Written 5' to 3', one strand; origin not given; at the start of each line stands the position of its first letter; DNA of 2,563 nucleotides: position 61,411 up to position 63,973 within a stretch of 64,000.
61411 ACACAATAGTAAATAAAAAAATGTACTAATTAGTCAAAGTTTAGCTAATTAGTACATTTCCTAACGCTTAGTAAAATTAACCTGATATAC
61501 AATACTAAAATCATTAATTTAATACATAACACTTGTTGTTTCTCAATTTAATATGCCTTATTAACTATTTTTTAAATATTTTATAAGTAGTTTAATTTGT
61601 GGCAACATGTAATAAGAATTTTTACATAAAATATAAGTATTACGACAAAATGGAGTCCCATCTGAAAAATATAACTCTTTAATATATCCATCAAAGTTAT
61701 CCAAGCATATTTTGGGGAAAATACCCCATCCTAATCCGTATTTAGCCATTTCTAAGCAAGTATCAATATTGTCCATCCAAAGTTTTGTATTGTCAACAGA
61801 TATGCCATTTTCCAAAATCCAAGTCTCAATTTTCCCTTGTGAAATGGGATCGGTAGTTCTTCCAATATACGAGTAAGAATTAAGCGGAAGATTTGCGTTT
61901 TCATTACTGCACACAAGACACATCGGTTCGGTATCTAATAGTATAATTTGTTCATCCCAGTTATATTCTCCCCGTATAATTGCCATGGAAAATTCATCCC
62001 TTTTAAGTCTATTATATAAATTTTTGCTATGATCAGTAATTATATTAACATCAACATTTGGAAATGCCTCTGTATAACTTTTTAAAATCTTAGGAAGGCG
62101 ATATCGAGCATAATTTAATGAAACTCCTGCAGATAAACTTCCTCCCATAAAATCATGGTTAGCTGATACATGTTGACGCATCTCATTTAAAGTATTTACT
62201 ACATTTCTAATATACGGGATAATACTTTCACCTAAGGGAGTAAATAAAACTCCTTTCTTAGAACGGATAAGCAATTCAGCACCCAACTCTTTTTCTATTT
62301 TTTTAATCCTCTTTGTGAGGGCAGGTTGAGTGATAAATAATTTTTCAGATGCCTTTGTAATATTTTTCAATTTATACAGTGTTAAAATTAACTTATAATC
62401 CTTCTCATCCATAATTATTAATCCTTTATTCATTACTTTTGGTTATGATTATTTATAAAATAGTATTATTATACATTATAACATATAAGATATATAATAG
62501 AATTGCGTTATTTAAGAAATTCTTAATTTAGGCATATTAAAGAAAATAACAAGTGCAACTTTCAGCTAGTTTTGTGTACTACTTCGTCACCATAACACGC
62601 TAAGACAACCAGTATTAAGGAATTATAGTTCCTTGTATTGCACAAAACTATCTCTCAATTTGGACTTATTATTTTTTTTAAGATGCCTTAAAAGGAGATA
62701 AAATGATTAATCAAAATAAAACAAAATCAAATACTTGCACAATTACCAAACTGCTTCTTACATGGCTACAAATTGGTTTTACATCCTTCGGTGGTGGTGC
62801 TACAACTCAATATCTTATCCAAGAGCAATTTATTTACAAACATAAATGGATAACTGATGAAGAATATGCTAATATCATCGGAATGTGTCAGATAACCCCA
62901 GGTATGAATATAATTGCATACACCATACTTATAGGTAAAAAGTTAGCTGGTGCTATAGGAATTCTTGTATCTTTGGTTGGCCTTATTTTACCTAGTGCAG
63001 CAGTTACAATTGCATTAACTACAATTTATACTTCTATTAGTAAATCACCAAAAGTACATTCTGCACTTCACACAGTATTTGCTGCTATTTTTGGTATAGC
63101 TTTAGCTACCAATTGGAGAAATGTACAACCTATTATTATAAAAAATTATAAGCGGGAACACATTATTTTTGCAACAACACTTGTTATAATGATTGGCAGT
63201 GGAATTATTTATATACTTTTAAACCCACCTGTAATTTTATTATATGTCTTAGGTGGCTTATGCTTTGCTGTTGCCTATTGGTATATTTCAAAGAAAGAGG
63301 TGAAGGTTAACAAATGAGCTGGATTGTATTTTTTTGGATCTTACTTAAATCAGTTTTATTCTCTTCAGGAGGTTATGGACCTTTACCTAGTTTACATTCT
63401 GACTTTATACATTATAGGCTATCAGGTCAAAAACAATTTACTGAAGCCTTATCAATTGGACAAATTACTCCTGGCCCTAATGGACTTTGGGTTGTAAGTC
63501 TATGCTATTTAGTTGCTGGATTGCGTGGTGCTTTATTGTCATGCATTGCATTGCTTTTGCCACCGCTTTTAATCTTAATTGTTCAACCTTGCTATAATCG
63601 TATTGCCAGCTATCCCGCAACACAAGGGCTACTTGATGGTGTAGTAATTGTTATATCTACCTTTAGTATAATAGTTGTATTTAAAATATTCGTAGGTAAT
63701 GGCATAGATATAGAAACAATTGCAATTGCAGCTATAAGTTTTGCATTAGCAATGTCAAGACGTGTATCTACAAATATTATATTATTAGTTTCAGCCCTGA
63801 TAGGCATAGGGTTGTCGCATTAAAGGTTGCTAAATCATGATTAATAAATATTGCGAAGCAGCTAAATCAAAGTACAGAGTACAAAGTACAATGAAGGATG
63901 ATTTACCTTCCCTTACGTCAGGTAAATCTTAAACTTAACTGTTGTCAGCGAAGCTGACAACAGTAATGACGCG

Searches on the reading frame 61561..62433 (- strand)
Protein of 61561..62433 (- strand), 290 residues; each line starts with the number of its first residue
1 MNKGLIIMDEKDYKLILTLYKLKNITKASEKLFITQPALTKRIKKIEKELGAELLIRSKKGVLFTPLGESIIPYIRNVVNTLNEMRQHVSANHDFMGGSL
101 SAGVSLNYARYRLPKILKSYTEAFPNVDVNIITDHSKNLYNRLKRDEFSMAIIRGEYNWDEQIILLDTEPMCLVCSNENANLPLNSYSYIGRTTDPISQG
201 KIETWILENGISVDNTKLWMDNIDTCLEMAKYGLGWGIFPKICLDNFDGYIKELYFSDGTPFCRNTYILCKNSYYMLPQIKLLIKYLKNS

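Call 55: search_protein_families(library=pfam, proteins=[window:61561-62433:-])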
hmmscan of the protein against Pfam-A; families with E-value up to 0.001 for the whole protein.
window:61561-62433:- (290 aa): 2 families
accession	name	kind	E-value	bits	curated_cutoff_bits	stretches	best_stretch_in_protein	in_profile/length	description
PF03466.25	LysR_substrate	-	5e-24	85.3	28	1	97-289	5-206/209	LysR substrate binding domain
PF00126.33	HTH_1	-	1.7e-15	57.1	26.6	1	12-69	3-60/60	Bacterial regulatory helix-turn-helix protein, lysR family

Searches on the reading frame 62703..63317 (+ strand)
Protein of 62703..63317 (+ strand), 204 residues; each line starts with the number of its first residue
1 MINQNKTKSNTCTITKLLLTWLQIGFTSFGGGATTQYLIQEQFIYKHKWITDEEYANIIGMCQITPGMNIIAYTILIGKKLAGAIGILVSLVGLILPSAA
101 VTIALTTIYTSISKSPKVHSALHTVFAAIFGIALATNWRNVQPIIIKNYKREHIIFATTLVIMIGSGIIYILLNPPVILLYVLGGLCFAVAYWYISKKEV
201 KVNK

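Call 55: search_protein_families(library=pfam, proteins=[window:62703-63317:+])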
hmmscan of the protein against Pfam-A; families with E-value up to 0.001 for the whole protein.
window:62703-63317:+ (204 aa): 1 family
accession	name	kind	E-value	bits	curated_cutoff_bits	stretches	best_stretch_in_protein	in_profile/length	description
PF02417.20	Chromate_transp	-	1.4e-31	110.2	28.6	1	16-186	2-163/166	Chromate transporter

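Call 71: find_encoding_contigs(protein=window:62703-63317:+, flank=10000, max_places=3)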
Protein window:62703-63317:+ (204 aa): no gene with exactly this product is on record in the collection.

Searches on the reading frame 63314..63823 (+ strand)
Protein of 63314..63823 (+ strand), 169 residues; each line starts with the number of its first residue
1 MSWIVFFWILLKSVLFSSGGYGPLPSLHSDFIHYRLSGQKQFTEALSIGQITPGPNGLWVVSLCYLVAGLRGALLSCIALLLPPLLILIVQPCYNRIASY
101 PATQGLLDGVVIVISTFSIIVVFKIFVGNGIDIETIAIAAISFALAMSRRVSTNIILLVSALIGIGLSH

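Call 42: find_encoding_contigs(protein=window:63314-63823:+, flank=10000, max_places=3)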
Protein window:63314-63823:+ (169 aa): no gene with exactly this product is on record in the collection.

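Call 55: search_protein_families(library=pfam, proteins=[window:63314-63823:+])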
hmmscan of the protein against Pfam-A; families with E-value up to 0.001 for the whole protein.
window:63314-63823:+ (169 aa): 1 family
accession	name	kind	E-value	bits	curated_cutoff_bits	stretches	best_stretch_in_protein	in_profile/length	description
PF02417.20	Chromate_transp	-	4e-20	73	28.6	1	6-165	3-166/166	Chromate transporter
